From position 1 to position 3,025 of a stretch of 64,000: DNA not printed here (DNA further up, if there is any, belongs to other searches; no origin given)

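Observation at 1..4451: Minimal three-gene chaperone/usher-like locus with a single DUF4402/SCPU-like subunit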

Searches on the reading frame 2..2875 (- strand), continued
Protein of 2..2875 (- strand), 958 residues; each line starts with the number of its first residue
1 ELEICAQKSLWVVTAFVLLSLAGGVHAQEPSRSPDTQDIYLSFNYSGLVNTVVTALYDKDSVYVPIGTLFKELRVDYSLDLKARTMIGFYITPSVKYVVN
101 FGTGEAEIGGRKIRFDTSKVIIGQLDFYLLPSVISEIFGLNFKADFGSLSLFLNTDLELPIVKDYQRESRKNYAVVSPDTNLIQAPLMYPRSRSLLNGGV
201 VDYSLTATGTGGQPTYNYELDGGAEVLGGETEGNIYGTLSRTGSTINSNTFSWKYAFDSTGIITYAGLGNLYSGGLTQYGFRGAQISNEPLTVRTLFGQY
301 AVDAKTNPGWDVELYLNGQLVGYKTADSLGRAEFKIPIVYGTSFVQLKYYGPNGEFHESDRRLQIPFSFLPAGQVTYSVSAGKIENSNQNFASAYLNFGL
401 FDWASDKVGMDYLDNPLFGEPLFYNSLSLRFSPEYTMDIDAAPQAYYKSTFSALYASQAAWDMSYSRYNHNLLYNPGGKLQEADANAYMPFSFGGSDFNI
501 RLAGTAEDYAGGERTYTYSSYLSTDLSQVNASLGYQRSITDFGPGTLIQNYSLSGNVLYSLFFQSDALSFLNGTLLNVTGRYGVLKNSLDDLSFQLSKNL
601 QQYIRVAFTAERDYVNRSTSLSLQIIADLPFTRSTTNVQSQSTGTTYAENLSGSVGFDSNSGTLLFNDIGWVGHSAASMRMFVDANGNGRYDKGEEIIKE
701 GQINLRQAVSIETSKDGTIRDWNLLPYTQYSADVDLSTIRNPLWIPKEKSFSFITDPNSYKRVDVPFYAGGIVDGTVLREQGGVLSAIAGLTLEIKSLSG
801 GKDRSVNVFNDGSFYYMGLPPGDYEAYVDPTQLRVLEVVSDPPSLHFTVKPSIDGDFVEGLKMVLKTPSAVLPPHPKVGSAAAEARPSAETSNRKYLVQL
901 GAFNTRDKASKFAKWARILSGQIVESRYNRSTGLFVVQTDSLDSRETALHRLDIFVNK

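Call 34: predict_structure(alignment_id=A1)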
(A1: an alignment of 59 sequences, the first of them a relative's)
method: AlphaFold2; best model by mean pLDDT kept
length: 1122 residues; sequences in the alignment: 59
mean_pLDDT: 86.9   pTM: 0.59
mean pLDDT of the five models: 86.9, 85.9, 84.9, 84.5, 83.6
residues with pLDDT >= 90: 586; 70-90: 466; 50-70: 31; < 50: 39
segments of 3 or more residues with pLDDT < 50: 1-3, 8-20, 858-880
pLDDT, mean of each block of 10 residues (from residue 1): 49 38 77 82 88 90 88 88 89 90 91 88 92 85 87 77 59 84 89 90 93 93 91 88 86 94 88 92 85 92 88 92 88 90 86 91 95 87 95 95 83 95 95 95 94 91 88 96 92 94 97 92 96 85 96 87 96 93 92 95 93 94 93 92 87 90 92 88 88 80 86 90 86 90 91 91 90 84 83 83 89 90 87 90 88 68 33 36 85 90 90 85 89 86 80 76 83 94 93 90 89 90 92 87 83 92 90 86 91 89 91 88 76
secondary structure, 60 per line:
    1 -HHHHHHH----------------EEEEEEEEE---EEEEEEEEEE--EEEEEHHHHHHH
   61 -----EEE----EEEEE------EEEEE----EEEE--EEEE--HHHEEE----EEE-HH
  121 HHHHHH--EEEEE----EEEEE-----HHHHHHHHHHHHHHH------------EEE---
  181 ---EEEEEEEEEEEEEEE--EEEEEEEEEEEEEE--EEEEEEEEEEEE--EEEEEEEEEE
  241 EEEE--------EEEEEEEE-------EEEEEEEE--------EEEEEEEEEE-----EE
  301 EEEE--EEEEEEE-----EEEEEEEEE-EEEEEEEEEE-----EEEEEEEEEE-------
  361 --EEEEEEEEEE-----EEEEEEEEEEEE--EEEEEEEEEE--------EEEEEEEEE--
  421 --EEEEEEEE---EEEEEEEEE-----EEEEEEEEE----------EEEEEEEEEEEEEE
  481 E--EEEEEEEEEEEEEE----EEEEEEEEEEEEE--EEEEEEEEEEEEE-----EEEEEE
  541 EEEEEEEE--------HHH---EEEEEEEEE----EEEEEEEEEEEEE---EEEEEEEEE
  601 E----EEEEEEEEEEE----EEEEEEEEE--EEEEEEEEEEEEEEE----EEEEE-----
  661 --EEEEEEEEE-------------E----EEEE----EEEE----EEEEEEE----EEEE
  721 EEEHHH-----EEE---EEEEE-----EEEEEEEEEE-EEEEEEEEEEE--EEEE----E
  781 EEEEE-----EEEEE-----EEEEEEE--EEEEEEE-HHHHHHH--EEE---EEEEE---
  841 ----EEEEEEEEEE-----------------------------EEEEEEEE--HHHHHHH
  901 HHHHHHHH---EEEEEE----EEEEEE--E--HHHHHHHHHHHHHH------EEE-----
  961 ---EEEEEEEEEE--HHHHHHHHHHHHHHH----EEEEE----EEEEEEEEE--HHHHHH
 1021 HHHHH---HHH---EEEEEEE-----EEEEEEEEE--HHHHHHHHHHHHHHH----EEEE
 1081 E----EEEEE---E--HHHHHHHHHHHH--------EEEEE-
elements in order (helices of 4 or more, strands of 3 or more residues): H2-8 E25-33 E37-46 E49-53 H54-60 E66-68 E73-77 E84-88 E93-96 E99-102 E108-110 E115-117 H119-126 E129-133 E138-142 H148-162 E175-177 E184-198 E201-214 E217-228 E231-244 E253-260 E268-275 E284-293 E299-304 E307-313 E319-327 E329-338 E344-353 E363-372 E378-389 E392-401 E410-418 E423-430 E434-442 E448-456 E467-481 E484-497 E502-514 E517-529 E535-548 E563-571 E576-588 E592-601 E606-616 E621-629 E632-646 E651-655 E663-671 E690-693 E698-701 E706-712 E717-723 E732-734 E738-742 E748-757 E759-769 E772-775 E780-785 E791-795 E801-807 E810-816 H818-824 E827-829 E833-837 E845-854 E884-891 H894-908 E912-917 E922-927 H933-946 E953-955 E964-973 H976-990 E995-999 E1004-1012 H1015-1025 E1035-1041 E1047-1055 H1058-1072 E1077-1081 E1086-1090 H1097-1108 E1117-1121
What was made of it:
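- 2..2839 (-): Usher-like outer-membrane gene: residues 1-946 of 1122, truncated by the window edge. AF2 pLDDT 86.9 (call 34).
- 2405..2770 (-): Usher N-terminal periplasmic domain (residues 24-145). Presumed docking site for chaperone-subunit complexes. Strand and helix pattern in the model (call 34).
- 902..2290 (-): 24-strand transmembrane beta-barrel (residues 184-646). Strand count from DSSP on the AF2 model (call 34).
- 278..862 (-): Two periplasmic beta-sandwich C-terminal domains (residues 660-745 and 748-854). Model (call 34).
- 2..190 (-): First of three C-terminal SPOR (peptidoglycan-binding) domains, cut by the window edge. A disordered linker (residues 855-882) precedes it. Three beta-alpha-beta-beta-alpha-beta units at 884-1121 in the model (call 34).
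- On Chaperone-usher pathway (superfamily level): DSSP on the AF2 model (pLDDT 86.9) gives 24 barrel strands with a six-strand plug after strand 6 (call 34).
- The model has pLDDT 86.9 and exactly 24 barrel strands, with a six-strand plug between strands 6 and 7 (call 34). The plug insertion point between strands 6 and 7 is the usher hallmark (call 34).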

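Call 36: fold_search(model_id=the predicted structure, library=pdb)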
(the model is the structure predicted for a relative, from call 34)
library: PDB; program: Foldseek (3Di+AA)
matches with E <= 10: 960; with E <= 0.001: 121
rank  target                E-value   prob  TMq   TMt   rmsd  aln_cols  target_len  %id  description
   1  9fw9_D                5.1e-31  1.00  0.37  0.58   9.6       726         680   13  Cryo-EM structure of the type 1 pilus assembly platform as part of the FimA-bound chaperone-usher pilus complex (FimDH (released 2025-06-04)
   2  3rfz_B                2.4e-30  1.00  0.35  0.49  18.9       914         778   12  Crystal structure of the FimD usher bound to its cognate FimC:FimH substrate (released 2011-06-01)
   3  9bog_D                3.6e-30  1.00  0.35  0.47  20.8       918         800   13  Structural basis for adhesin secretion by the outer-membrane usher in type 1 pili (released 2024-10-09)
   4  3rfz_E                7.5e-30  1.00  0.36  0.49  18.6       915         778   12  Crystal structure of the FimD usher bound to its cognate FimC:FimH substrate (released 2011-06-01)
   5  9fy9_D                1.6e-28  1.00  0.37  0.57  10.3       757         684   14  Cryo-EM structure of the type 1 chaperone-usher pilus FimD-tip complex (FimDHGFC) - Conformer 1 (released 2025-06-04)
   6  9fxs_D                3.7e-28  1.00  0.36  0.58   9.8       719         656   13  Cryo-EM structure of the type 1 pilus complex including pilus rod and FimI-bound assembly platform after incorporation (released 2025-06-04)
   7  9fx8_D                1.2e-27  1.00  0.37  0.59   9.6       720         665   13  Cryo-EM structure of the FimI-bound type 1 pilus assembly platform complex - Local refinement (released 2025-06-04)
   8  9fxb_D                6.9e-27  1.00  0.35  0.58   9.5       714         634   12  Cryo-EM structure of the type 1 pilus assembly platform as part of the FimI-bound chaperone-usher pilus complex (FimDH (released 2025-06-04)
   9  7lhg_C                2.4e-25  1.00  0.35  0.47  13.8       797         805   14  Cryo-EM structure of E. coli P pilus tip assembly intermediate PapC-PapD-PapK-PapG in the first conformation (released 2021-08-11)
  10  6e14_D                1.9e-24  1.00  0.36  0.48  20.1       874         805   13  Handover mechanism of the growing pilus by the bacterial outer membrane usher FimD (released 2018-10-17)
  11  7lhh_C                3.3e-21  1.00  0.35  0.46  12.8       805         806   14  Cryo-EM structure of E. coli P pilus tip assembly intermediate PapC-PapD-PapK-PapG in the second conformation (released 2021-08-11)
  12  6cd2_C                5.8e-19  1.00  0.30  0.42  16.5       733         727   12  Crystal structure of the PapC usher bound to the chaperone-adhesin PapD-PapG (released 2018-10-03)
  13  2vqi_A                2.4e-17  1.00  0.23  0.48  19.1       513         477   15  Structure of the P pilus usher (PapC) translocation pore (released 2008-05-27)
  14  7lhi_C                4.3e-17  1.00  0.35  0.51  12.0       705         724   14  Cryo-EM structure of E. coli P pilus tip assembly intermediate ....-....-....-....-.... (released 2021-08-11)
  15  3ohn_B                8.3e-17  1.00  0.27  0.60  17.4       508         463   14  Crystal structure of the FimD translocation domain (released 2011-06-01)
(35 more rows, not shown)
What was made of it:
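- Closest known: Classical chaperone-usher pili: FimC/FimD. Same: Usher architecture: N-terminal domain, 24-strand barrel, plug between strands 6 and 7, and two C-terminal domains (calls 34, 36).
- Foldseek gives FimD E 5e-31 and PapC E 2e-25; the best non-usher barrels score about 1e-7 (call 36).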

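Call 41: find_related_loci(query=A4, collection=genome_contigs, flank=6000)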
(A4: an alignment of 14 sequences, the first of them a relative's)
Query A4 (1122 aa) in genome_contigs; peptide patterns used: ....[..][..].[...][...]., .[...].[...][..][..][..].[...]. (x = any residue, [..] = any of these).
118 stretches matched a pattern; 47 encode a relative of the query (tblastn E <= 1e-3); 44 distinct loci.
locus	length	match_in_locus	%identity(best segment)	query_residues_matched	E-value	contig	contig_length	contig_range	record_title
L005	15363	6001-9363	62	4-1122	0e+0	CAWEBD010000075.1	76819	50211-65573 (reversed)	MAG: uncultured Bacteroidetes bacterium isolate MFD01299.bin.2.3 genome assembly, contig: contig_142755, whole genome sh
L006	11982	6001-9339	62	4-1121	0e+0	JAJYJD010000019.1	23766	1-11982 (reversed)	MAG: Bacteroidetes bacterium isolate DBS2-1.bin144 NODE_3705_length_23766_cov_2.539744, whole genome shotgun sequence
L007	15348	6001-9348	60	4-1119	0e+0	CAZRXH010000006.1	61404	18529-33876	MAG TPA_asm: uncultured Bacteroidota bacterium isolate SRP271791_co2_92 genome assembly, contig: NODE_37_length_61404_co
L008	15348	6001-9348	60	1-1121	0e+0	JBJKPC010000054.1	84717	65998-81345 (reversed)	MAG: Candidatus Kryptoniota bacterium isolate Bin_110 S1Ck127_3782216_flag_0_multi_21.0000_len_84717, whole genome shotg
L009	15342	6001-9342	58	12-1119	0e+0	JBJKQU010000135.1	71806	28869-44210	MAG: Candidatus Kryptoniota bacterium isolate Bin_42 S1Ck127_2426071_flag_0_multi_9.9987_len_71806, whole genome shotgun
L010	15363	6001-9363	57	25-1121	0e+0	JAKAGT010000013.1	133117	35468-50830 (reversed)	MAG: Bacteroidetes bacterium isolate WY2.bin60 NODE_168_length_133117_cov_6.716039, whole genome shotgun sequence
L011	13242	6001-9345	56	3-1121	0e+0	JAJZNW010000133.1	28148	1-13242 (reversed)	MAG: Bacteroidetes bacterium isolate MAS4.bin38 NODE_1598_length_28148_cov_4.389601, whole genome shotgun sequence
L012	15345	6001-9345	55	10-1119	0e+0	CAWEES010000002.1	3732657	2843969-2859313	MAG: uncultured Bacteroidetes bacterium isolate MFD01188.bin.1.46 genome assembly, contig: contig_4108, whole genome sho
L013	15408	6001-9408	53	3-1122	0e+0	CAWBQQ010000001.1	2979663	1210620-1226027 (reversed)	MAG: uncultured Bacteroidetes bacterium isolate MFD01828.bin.1.43 genome assembly, contig: contig_24171, whole genome sh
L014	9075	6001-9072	59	6-1029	0e+0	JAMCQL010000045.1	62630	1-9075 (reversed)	MAG: Bacteroidetes bacterium isolate FK_Sedi_A_Bin.46 NODE_770_length_62630_cov_271.89, whole genome shotgun sequence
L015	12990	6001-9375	54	3-1117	0e+0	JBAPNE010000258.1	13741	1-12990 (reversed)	MAG: Candidatus Kryptoniota bacterium isolate MFD01124_ilm_asm_bin8 k127_205379, whole genome shotgun sequence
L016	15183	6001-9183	54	15-1112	0e+0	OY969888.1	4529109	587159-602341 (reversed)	MAG: uncultured Bacteroidetes bacterium isolate MFD03726.bin.c.9 genome assembly, chromosome: 1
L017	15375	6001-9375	52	4-1113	0e+0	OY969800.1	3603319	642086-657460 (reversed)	MAG: uncultured Bacteroidetes bacterium isolate MFD01476.bin.1.32 genome assembly, chromosome: 1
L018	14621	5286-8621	57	5-1120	0e+0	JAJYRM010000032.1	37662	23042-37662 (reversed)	MAG: Bacteroidetes bacterium isolate DX1.bin11 NODE_1486_length_37662_cov_5.238044, whole genome shotgun sequence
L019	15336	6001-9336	63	6-1121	0e+0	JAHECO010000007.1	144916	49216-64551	MAG: Candidatus Kryptoniota bacterium isolate Ww171 NODE_85_length_144916_cov_4.892427, whole genome shotgun sequence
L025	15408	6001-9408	53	25-1122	0e+0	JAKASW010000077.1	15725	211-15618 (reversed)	MAG: Bacteroidetes bacterium isolate YP1.bin85 NODE_3005_length_15725_cov_1.286383, whole genome shotgun sequence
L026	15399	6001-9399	53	1-1122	0e+0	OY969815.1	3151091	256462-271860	MAG: uncultured Bacteroidetes bacterium isolate MFD01188.bin.c.1 genome assembly, chromosome: 1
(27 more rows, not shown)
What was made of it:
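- Tried and rejected: I repeated it with 14 sequences (call 41).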

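Call 61: search_dna_similar(query=P0001, collection=plasmids, mode=protein, max_evalue=0.01, max_rows=20)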
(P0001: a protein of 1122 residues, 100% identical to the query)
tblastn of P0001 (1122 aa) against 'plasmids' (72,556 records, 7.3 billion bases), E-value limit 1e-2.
Records with a match: 9; places in all: 9; records where one place covers at least 80% of the query: 0.
Best place of each record, by identity: <60% 9.
By first word of the organism name: Pseudoalteromonas 3; Novosphingobium 2; Polaromonas 2; Sphingopyxis 1; Deferribacter 1.
By predicted mobility (MOB-suite, as given by PLSDB): non-mobilizable 5; conjugative 4.
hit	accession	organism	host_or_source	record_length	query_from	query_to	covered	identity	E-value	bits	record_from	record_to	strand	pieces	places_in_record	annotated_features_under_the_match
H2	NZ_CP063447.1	Novosphingobium sp. ES2-1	mixed culture,activated sludge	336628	23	820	54%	22.9%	8e-8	118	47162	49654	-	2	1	hypothetical protein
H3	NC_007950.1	Polaromonas sp. JS666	-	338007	50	854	51%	23.3%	2e-8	133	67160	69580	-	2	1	carboxypeptidase-like regulatory domain-containing protein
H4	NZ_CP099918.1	Pseudoalteromonas xiamenensis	Anadara tuberculosa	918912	104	824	46%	23.6%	2e-9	138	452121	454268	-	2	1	carboxypeptidase regulatory-like domain-containing protein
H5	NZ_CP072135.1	Pseudoalteromonas xiamenensis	mangrove sediment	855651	104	824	38%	23.6%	1e-8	134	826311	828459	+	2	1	hypothetical protein | carboxypeptidase-like regulatory domain-containing protein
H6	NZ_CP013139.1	Pseudoalteromonas sp. Bsw20308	seawater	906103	270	902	34%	26.2%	2e-7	114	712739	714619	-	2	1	SdrD B-like domain-containing protein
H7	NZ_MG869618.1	Polaromonas sp. E5S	Ecology Glacier, King George Island, ...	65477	576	854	25%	24.7%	2e-8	67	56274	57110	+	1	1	carboxypeptidase-like regulatory domain-containing protein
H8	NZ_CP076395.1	Sphingopyxis indica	Single cell,HCH dumpsite soil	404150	254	365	10%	34.8%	3e-9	70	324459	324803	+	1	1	carboxypeptidase regulatory-like domain-containing protein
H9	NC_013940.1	Deferribacter desulfuricans SSM1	-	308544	667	812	13%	26.6%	3e-4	53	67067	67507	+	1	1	hypothetical protein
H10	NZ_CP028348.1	Novosphingobium sp. THN1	cell culture,surface water of Lake Taihu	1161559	263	367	9%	32.1%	1e-5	58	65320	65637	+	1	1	record has no annotation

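Call 62: get_annotated_region(hit=H3, flank=5000)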
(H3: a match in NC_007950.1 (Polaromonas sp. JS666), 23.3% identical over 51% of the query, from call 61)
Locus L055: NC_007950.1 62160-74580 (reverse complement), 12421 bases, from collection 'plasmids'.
description: Polaromonas sp. JS666 plasmid 2, complete sequence
organism: Polaromonas sp. JS666 (NCBI taxid 296591)
taxonomy: Bacteria; Pseudomonadota; Betaproteobacteria; Burkholderiales; Comamonadaceae; Polaromonas; Polaromonas sp. JS666
host: -; source: -; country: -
typing (MOB-suite, as given by PLSDB): conjugative; replicon rep_cluster_7; relaxase MOBH; mating-pair formation MPF_T
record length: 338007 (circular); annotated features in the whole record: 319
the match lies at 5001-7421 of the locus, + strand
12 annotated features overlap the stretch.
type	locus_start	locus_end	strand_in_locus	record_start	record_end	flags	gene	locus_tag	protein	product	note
CDS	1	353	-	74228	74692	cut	-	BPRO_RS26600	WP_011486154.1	type II toxin-antitoxin system Phd/YefM family antitoxin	-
CDS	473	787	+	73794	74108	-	-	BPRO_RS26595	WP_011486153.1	hypothetical protein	-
CDS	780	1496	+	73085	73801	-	-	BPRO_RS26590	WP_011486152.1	IS6 family transposase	-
CDS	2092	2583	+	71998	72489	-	-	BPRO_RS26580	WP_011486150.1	DUF4402 domain-containing protein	-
CDS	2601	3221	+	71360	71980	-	-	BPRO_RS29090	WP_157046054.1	hypothetical protein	-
CDS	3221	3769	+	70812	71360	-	-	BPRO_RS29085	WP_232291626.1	DUF4402 domain-containing protein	-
CDS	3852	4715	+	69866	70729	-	-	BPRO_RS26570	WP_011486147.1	fimbria/pilus periplasmic chaperone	GO:0071555 - cell wall organization [Evidence IEA]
CDS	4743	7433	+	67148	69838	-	-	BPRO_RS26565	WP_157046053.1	carboxypeptidase-like regulatory domain-containing protein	-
CDS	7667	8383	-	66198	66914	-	-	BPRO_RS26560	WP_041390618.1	IS6 family transposase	-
CDS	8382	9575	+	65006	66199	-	-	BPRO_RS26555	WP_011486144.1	LuxR C-terminal-related transcriptional regulator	GO:0006355 - regulation of DNA-templated transcription [Evidence IEA]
CDS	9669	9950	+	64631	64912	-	-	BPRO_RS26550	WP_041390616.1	hypothetical protein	-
CDS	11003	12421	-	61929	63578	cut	-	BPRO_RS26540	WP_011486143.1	3-(methylthio)propionyl-CoA ligase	-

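Call 63: get_annotated_region(hit=H4, flank=5000)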
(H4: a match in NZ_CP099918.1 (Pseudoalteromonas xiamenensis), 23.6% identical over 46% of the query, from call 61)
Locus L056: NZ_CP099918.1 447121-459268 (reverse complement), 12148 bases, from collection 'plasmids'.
description: Pseudoalteromonas xiamenensis strain PSDB plasmid unnamed
organism: Pseudoalteromonas xiamenensis (NCBI taxid 882626)
taxonomy: Bacteria; Pseudomonadota; Gammaproteobacteria; Alteromonadales; Pseudoalteromonadaceae; Pseudoalteromonas; Pseudoalteromonas xiamenensis
host: -; source: Anadara tuberculosa; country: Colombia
typing (MOB-suite, as given by PLSDB): non-mobilizable
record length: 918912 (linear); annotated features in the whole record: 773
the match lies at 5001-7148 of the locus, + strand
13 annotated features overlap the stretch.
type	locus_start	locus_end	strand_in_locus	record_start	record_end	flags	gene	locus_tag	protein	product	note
CDS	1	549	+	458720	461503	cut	-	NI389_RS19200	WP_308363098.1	TonB-dependent receptor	GO:0006810 - transport [Evidence IEA]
CDS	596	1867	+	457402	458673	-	-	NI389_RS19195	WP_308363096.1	metallophosphoesterase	-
CDS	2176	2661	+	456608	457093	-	-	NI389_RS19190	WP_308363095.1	SPOR domain-containing protein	-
CDS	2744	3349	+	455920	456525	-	-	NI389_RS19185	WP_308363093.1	DUF4402 domain-containing protein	-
CDS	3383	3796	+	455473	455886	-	-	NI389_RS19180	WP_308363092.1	DUF4402 domain-containing protein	-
CDS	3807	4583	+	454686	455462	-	-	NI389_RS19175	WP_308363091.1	hypothetical protein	-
CDS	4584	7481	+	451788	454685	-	-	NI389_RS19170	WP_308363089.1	carboxypeptidase regulatory-like domain-containing protein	-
CDS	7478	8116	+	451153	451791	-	-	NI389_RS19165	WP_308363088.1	SPOR domain-containing protein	-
CDS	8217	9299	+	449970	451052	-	-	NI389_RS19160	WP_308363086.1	tetratricopeptide repeat protein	-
CDS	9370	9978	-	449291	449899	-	-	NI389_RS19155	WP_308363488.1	glutathione S-transferase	-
CDS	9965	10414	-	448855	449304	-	-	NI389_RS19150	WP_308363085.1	VOC family protein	-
CDS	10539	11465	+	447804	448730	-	-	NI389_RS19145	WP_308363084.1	LysR family transcriptional regulator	-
CDS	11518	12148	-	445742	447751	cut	-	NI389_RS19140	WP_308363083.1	bifunctional 2',3'-cyclic-nucleotide 2'-phosphodiesterase/3'-nucleotidase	GO:0009166 - nucleotide catabolic process [Evidence IEA]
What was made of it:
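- In Pseudoalteromonas, SPOR and TPR are separate neighbouring genes (call 63).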
